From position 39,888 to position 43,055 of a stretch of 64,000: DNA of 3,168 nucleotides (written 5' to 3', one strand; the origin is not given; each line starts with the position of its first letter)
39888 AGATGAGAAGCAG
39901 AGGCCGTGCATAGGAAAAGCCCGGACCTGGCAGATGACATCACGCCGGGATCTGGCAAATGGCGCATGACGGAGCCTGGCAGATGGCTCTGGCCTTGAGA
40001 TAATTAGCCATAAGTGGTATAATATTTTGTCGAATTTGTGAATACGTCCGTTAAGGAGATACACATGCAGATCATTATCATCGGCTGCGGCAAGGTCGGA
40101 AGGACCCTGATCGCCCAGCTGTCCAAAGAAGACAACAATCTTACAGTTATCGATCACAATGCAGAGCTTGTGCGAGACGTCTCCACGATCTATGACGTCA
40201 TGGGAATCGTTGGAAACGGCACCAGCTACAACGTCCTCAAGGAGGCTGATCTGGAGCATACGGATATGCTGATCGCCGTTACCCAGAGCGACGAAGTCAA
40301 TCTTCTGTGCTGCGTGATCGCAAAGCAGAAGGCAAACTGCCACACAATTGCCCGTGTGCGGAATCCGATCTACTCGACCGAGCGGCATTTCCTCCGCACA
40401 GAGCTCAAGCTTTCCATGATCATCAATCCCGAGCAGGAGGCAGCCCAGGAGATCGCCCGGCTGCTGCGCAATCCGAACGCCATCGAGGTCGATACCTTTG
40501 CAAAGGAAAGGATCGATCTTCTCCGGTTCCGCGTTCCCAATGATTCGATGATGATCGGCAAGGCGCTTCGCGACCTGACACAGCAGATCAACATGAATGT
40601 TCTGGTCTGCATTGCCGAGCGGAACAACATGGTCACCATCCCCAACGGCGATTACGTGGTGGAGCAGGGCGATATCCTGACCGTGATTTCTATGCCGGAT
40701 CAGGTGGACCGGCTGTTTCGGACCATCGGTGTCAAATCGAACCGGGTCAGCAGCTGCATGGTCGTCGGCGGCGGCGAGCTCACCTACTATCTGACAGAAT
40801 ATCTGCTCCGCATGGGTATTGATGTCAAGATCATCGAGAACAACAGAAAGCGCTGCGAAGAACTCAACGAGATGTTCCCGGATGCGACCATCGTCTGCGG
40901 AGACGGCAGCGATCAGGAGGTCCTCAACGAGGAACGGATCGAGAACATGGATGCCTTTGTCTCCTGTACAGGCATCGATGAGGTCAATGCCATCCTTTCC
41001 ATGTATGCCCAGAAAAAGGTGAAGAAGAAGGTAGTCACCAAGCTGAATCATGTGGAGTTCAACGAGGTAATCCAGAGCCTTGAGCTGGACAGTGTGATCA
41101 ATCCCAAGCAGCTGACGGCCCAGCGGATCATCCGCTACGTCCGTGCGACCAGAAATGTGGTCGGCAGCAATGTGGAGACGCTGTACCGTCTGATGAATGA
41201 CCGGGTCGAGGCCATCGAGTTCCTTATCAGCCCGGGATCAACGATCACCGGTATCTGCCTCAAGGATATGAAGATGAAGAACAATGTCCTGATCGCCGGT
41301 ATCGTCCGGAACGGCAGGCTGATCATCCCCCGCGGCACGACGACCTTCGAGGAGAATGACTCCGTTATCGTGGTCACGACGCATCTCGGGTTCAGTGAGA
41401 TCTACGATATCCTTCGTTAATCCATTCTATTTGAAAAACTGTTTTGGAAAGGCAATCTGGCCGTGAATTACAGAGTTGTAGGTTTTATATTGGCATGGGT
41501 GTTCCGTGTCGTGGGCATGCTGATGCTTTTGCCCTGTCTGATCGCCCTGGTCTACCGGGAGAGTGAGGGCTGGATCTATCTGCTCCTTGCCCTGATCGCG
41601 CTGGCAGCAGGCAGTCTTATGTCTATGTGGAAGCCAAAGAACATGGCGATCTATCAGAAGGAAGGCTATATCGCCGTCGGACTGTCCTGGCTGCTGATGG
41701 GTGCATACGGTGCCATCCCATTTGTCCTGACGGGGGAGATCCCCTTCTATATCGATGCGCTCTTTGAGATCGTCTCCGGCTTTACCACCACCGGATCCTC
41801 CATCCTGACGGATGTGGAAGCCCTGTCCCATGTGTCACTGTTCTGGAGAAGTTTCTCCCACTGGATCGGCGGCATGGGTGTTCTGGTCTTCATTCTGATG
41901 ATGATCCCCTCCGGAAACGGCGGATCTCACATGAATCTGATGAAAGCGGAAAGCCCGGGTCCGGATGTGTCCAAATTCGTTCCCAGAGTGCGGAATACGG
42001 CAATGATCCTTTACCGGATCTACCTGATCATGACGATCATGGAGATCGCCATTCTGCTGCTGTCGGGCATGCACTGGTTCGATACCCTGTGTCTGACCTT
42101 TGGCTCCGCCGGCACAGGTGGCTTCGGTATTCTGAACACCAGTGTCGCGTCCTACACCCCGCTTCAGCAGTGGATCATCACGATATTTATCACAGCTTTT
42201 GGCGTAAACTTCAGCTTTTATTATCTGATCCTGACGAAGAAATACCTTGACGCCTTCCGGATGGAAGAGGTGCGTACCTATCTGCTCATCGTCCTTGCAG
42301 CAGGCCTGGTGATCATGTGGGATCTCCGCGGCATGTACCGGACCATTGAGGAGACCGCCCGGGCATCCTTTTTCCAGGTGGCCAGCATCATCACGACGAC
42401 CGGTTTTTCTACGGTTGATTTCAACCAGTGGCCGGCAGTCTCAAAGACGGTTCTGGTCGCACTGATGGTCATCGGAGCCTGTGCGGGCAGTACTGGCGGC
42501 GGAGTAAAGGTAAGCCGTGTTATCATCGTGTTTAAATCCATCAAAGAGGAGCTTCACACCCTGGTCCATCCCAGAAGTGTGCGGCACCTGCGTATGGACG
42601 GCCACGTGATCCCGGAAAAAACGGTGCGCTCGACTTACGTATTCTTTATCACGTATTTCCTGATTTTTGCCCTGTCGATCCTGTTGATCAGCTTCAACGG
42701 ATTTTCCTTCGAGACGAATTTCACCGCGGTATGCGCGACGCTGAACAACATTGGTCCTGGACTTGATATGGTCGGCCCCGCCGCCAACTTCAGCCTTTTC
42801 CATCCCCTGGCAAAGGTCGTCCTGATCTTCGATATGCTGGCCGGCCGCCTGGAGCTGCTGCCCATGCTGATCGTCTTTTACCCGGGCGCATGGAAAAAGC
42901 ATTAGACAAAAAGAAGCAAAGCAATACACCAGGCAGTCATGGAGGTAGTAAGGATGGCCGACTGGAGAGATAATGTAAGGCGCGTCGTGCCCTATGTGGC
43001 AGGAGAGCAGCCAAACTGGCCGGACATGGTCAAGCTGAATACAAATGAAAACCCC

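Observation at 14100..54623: R1: a ~90-nt nested-hairpin repeat (3 full copies and a fragment) with covariation at three stem levels, at convergent gene ends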

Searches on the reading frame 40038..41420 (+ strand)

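Call 84: search_protein_families(library=pfam, proteins=[window:40038-41420:+], max_evalue=0.00001)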
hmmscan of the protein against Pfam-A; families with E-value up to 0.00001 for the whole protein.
window:40038-41420:+ (460 aa): 6 families
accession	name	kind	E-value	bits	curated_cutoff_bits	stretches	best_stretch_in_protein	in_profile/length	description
PF02254.24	TrkA_N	-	2.9e-51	173.1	23.8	2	12-116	1-102/116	TrkA-N domain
PF02080.26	TrkA_C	-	3.6e-27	94.5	27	2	162-230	2-70/71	TrkA-C domain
PF13241.12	NAD_binding_7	-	8e-12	46.1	22.1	0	11-98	9-85/104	Putative NAD(P)-binding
PF01488.26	Shikimate_DH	-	1.2e-06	29.1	24.3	0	238-316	13-88/138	Shikimate / quinate 5-dehydrogenase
PF03807.23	F420_oxidored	-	1.6e-06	29.1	21.6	0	12-53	2-45/94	NADP oxidoreductase coenzyme F420-dependent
PF02558.23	ApbA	-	5.1e-06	26.6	22.2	0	12-79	1-71/150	Ketopantoate reductase PanE/ApbA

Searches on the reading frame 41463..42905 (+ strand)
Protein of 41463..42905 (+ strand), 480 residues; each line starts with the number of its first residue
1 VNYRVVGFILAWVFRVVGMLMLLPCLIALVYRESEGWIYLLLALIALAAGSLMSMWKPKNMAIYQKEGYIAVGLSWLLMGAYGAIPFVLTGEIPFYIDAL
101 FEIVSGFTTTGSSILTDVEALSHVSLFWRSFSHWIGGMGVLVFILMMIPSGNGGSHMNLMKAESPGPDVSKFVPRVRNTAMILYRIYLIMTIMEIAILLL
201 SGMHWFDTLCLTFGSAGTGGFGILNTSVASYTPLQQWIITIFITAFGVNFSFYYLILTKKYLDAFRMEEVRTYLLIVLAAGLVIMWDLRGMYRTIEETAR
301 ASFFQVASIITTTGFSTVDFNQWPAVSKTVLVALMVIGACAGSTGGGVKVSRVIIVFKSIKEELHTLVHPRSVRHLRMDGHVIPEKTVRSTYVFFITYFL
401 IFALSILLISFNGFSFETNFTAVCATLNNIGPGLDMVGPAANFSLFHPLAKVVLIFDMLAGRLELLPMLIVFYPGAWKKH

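Call 84: search_protein_families(library=pfam, proteins=[window:41463-42905:+], max_evalue=0.00001)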
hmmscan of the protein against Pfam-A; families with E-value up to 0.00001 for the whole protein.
window:41463-42905:+ (480 aa): 1 family
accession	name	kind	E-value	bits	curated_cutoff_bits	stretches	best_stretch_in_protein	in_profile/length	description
PF02386.22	TrkH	-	1.2e-54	186.1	27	1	45-473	13-491/502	Cation transport protein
